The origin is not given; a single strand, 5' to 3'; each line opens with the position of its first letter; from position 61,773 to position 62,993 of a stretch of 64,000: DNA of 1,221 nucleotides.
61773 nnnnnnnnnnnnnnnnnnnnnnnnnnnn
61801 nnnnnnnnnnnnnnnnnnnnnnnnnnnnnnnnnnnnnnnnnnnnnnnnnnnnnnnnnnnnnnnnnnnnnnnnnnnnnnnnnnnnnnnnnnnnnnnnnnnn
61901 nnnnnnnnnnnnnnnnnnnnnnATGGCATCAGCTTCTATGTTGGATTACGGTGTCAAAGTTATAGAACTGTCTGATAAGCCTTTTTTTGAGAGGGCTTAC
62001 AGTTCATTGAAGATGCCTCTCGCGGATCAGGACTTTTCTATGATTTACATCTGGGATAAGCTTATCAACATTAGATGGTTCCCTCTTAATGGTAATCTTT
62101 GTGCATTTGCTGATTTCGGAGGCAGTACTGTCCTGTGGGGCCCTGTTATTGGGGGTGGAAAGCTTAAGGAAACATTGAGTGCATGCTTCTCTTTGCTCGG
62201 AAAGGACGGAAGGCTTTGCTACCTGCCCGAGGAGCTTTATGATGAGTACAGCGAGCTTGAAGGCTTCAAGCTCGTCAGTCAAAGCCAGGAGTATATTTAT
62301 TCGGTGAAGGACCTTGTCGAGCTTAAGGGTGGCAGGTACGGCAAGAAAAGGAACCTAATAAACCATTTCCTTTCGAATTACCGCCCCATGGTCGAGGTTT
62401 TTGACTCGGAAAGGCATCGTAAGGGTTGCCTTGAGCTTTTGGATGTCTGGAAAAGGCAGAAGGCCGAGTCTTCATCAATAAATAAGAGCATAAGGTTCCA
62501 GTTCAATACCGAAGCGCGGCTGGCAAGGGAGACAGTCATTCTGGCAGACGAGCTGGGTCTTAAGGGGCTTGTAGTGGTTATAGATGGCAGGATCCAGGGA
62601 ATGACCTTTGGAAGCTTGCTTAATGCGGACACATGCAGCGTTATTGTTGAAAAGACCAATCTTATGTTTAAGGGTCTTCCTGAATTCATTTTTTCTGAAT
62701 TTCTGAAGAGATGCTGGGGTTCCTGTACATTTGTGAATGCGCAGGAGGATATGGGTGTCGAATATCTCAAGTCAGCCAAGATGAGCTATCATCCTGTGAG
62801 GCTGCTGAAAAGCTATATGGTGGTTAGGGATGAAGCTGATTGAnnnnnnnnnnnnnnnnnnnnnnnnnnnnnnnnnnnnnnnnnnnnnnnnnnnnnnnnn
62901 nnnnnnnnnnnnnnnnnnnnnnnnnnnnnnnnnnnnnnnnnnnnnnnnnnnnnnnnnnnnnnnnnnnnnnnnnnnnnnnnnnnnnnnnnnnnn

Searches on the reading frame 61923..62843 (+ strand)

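Call 26: search_protein_families(library=pfam, proteins=[window:61923-62843:+], max_evalue=0.0001)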
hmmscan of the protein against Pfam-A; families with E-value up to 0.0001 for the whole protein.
window:61923-62843:+ (306 aa): 1 family
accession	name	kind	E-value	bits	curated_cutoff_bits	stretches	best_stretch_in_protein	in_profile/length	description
PF09924.15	LPG_synthase_C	-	1.4e-29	103.5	27.5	1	35-300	10-297/298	Phosphatidylglycerol lysyltransferase, C-terminal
